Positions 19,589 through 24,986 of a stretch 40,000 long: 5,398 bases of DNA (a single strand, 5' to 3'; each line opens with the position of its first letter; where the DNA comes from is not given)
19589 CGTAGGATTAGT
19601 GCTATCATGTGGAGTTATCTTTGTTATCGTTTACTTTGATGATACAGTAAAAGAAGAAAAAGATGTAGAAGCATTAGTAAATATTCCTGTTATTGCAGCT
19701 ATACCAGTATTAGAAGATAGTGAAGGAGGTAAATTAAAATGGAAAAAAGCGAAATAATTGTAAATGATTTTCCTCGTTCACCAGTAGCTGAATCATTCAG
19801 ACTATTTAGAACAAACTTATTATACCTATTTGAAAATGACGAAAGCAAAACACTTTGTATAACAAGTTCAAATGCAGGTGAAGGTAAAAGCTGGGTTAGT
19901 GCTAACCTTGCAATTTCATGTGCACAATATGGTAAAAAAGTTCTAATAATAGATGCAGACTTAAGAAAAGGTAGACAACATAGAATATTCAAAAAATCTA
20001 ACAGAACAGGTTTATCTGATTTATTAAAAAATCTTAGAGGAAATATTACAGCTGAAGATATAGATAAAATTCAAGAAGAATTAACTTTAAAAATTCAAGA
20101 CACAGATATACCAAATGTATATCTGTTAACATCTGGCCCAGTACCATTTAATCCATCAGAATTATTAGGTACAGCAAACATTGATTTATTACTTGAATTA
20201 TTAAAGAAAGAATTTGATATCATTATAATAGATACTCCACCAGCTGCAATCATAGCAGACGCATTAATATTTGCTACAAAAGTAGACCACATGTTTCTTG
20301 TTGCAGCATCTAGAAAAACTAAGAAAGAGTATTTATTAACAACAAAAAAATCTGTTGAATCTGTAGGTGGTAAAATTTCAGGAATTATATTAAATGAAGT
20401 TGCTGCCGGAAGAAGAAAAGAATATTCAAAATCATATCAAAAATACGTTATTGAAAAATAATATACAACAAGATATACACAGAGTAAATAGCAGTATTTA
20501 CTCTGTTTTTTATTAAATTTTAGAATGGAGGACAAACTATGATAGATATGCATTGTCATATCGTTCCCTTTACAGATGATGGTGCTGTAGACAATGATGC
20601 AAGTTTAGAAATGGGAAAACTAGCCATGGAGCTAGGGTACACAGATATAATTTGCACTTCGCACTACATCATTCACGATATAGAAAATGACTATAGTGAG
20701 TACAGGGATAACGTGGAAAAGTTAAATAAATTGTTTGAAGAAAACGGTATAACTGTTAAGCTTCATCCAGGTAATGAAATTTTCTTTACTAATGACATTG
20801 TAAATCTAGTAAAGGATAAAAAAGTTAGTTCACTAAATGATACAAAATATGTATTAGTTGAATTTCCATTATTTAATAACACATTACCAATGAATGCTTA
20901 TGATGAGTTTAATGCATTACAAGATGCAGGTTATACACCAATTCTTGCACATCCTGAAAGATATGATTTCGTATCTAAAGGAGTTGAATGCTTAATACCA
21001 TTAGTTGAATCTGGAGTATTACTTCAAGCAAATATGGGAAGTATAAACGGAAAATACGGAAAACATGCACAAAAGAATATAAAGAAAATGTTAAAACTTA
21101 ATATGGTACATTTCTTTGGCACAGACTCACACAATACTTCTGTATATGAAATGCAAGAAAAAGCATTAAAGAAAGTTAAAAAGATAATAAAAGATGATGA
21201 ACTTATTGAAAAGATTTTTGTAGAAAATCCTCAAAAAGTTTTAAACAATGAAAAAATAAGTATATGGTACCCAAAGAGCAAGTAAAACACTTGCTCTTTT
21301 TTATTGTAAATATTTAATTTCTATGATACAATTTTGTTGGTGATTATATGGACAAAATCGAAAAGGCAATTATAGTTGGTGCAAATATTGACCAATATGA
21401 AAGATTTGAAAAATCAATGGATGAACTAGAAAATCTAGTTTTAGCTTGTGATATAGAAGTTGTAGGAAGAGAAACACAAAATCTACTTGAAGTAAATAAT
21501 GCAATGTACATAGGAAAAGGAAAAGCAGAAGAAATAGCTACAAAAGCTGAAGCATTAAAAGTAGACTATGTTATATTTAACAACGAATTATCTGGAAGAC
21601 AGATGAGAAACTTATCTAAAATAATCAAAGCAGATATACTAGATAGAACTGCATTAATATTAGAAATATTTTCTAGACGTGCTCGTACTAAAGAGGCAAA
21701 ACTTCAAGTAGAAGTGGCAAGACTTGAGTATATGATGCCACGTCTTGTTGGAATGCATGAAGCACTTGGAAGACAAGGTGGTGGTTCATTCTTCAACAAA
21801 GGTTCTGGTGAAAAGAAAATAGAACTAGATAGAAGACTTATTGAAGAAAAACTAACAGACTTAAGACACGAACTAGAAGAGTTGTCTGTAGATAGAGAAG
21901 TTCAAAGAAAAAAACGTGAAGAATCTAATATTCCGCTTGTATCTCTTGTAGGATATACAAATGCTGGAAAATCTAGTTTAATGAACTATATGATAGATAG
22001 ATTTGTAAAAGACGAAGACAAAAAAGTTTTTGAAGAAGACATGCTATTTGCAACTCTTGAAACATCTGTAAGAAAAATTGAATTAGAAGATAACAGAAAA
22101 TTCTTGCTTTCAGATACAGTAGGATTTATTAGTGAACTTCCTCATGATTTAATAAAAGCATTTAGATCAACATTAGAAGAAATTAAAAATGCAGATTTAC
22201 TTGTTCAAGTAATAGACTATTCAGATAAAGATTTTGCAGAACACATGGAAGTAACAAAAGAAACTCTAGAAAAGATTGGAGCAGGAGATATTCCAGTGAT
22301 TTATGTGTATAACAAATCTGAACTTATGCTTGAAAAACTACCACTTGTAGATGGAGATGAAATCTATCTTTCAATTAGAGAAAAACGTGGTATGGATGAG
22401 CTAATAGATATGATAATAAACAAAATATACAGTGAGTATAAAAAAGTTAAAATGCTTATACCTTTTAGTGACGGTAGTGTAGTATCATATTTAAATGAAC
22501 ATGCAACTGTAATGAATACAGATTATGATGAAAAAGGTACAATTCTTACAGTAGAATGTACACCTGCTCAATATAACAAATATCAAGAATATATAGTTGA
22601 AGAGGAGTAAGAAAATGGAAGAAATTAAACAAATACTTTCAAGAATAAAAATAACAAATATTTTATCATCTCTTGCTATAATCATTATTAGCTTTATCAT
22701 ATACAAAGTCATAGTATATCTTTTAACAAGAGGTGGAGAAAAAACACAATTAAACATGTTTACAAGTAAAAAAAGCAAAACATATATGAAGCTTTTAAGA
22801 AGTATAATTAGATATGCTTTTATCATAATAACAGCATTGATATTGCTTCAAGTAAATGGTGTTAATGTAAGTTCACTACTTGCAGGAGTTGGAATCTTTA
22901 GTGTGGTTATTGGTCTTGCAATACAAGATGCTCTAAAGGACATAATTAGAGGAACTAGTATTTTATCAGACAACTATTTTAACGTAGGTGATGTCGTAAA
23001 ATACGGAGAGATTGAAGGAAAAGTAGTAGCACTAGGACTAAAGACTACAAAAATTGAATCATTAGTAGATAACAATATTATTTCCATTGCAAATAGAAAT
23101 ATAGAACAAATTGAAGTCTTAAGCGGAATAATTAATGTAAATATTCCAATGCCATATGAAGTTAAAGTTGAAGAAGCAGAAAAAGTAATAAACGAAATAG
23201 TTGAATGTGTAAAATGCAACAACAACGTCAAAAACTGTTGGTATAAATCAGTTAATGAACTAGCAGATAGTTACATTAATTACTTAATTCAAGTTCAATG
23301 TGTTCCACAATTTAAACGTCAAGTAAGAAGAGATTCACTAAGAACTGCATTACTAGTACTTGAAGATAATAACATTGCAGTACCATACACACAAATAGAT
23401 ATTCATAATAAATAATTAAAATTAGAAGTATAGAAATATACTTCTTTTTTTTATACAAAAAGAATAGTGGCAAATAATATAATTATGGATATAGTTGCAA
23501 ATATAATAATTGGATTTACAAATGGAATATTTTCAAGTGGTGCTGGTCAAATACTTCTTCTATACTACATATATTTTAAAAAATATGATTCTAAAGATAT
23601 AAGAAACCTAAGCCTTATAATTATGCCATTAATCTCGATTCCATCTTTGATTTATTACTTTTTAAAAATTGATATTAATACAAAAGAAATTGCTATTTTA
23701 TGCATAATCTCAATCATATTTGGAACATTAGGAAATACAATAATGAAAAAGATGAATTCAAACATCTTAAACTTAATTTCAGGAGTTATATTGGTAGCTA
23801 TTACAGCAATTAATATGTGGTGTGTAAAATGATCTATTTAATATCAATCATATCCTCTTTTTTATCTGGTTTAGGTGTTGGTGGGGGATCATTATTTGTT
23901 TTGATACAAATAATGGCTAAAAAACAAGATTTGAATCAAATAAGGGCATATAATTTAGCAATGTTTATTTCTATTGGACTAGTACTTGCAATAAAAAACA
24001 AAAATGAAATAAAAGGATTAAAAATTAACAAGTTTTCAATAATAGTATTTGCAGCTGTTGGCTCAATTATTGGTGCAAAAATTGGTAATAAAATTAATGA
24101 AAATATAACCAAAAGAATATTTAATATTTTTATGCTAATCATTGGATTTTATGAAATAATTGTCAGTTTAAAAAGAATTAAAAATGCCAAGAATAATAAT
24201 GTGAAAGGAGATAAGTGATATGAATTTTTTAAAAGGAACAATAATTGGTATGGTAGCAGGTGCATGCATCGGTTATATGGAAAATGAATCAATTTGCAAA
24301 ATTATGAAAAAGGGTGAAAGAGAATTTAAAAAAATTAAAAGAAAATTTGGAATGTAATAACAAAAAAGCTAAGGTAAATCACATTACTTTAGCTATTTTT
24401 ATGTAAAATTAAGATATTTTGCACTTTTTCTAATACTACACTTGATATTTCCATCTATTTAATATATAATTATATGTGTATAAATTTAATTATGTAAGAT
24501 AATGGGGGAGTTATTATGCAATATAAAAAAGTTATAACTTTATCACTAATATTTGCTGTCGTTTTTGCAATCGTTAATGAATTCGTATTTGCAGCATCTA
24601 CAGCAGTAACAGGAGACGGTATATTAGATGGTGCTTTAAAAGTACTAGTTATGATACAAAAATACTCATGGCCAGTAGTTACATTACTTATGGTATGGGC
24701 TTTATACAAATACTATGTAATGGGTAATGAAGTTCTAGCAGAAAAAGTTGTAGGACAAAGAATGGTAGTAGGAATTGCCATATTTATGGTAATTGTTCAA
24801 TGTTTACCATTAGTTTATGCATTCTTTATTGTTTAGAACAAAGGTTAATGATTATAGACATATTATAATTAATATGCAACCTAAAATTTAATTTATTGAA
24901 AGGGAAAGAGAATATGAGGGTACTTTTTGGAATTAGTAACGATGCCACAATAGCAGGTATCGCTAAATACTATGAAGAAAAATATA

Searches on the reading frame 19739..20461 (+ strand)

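Call 31: search_protein_families(library=pfam, proteins=[window:19739-20461:+], max_evalue=0.001)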
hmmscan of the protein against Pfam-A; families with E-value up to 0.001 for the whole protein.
window:19739-20461:+ (240 aa): 6 families
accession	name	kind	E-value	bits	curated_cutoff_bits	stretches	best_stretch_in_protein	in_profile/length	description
PF13614.12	AAA_31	-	1.1e-11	45.5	27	1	37-170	2-129/177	AAA domain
PF01656.29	CbiA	-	1.8e-08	34.8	25.4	1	40-229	2-91/125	CobQ/CobB/MinD/ParA nucleotide binding domain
PF10609.15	ParA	-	3.5e-08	33.6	27.1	1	37-216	4-170/246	NUBPL iron-transfer P-loop NTPase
PF09140.17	MipZ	-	1.2e-05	25.2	20.7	1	42-167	6-108/262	ATPase MipZ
PF02374.21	ArsA_ATPase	-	8.1e-05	22.4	24.3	1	46-186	10-152/305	Anion-transporting ATPase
PF00142.24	Fer4_NifH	-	0.00042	20.3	25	0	46-98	9-61/271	4Fe-4S iron sulfur cluster binding proteins, NifH/frxC family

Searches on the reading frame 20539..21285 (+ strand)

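Call 31: search_protein_families(library=pfam, proteins=[window:20539-21285:+], max_evalue=0.001)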
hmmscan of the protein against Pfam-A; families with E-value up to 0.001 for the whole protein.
window:20539-21285:+ (248 aa): 1 family
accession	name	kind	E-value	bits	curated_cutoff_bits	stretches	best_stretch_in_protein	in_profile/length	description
PF19567.5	CpsB_CapC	-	1.3e-58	198.6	27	1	1-236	1-234/234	Capsular polysaccharide synthesis, CpsB/CapC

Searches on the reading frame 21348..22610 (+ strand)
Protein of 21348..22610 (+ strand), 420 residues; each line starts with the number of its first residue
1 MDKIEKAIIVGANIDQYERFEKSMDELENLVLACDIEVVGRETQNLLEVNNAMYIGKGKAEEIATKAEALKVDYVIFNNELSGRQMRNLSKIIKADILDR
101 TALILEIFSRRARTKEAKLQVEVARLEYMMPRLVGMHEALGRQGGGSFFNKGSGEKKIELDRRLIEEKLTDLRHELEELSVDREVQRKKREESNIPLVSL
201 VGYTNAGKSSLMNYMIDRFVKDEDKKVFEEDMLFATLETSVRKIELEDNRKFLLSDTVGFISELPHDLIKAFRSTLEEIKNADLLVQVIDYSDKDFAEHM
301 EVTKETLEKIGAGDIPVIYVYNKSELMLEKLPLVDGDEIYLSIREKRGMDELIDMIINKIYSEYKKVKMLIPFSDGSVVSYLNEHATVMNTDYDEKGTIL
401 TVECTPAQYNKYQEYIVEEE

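Call 31: search_protein_families(library=pfam, proteins=[window:21348-22610:+], max_evalue=0.001)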
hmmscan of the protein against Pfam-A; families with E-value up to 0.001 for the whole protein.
window:21348-22610:+ (420 aa): 3 families
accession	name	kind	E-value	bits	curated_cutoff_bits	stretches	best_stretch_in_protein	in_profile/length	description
PF13167.11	GTP-bdg_N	-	6.5e-29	100.8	25.4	1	21-108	1-88/89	GTP-binding GTPase N-terminal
PF16360.10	GTP-bdg_M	-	5.3e-28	97.8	29.5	1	111-190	1-79/79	GTP-binding GTPase Middle Region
PF01926.29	MMR_HSR1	-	1e-17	64.7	21.9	1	198-323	2-113/113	50S ribosome-binding GTPase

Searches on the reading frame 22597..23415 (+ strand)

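Call 31: search_protein_families(library=pfam, proteins=[window:22597-23415:+], max_evalue=0.001)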
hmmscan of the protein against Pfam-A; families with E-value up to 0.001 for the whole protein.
window:22597-23415:+ (272 aa): 2 families
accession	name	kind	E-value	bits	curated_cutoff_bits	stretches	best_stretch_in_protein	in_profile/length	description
PF00924.24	MS_channel_2nd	-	3.4e-11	43.5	20.2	1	112-170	2-59/68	Mechanosensitive ion channel, beta-domain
PF21088.3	MS_channel_1st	-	3.9e-06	27.2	23.1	1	70-110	2-42/42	Mechanosensitive ion channel, transmembrane helices 2/3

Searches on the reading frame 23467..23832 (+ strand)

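Call 34: search_protein_families(library=pfam, proteins=[window:23467-23832:+], max_evalue=0.001)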
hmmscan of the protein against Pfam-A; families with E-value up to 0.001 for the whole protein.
window:23467-23832:+ (121 aa): 1 family
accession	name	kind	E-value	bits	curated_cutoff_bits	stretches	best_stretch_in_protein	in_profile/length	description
PF01925.25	TauE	-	2.1e-13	50.9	32.6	1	9-113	130-234/237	Sulfite exporter TauE/SafE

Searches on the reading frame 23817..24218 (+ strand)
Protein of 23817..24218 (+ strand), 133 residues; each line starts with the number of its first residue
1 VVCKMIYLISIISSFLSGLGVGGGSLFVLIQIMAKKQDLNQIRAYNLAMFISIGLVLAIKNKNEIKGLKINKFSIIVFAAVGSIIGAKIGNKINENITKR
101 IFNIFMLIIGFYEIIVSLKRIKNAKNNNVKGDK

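Call 34: search_protein_families(library=pfam, proteins=[window:23817-24218:+], max_evalue=0.001)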
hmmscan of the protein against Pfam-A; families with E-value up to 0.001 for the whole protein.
window:23817-24218:+ (133 aa): 1 family
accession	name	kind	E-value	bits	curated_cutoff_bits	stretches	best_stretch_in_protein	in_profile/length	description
PF01925.25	TauE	-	4e-12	46.8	32.6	1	7-112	130-236/237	Sulfite exporter TauE/SafE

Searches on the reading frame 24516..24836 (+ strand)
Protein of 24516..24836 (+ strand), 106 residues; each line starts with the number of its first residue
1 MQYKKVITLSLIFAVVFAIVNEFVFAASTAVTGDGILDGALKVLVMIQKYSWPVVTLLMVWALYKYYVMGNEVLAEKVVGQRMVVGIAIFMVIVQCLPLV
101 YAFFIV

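Call 34: search_protein_families(library=pfam, proteins=[window:24516-24836:+], max_evalue=0.001)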
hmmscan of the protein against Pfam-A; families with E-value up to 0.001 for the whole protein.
window:24516-24836:+ (106 aa): 0 families

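Call 48: search_protein_families(library=ncbifam, proteins=[window:24516-24836:+], max_evalue=0.001)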
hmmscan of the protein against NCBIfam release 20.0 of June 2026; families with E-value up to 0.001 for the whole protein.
window:24516-24836:+ (106 aa): 0 families

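Call 66: search_solved_structures(query=window:24516-24836:+, max_evalue=1)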
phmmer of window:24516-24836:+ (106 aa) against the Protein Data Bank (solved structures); distinct sequences matched with E-value up to 1: 0.
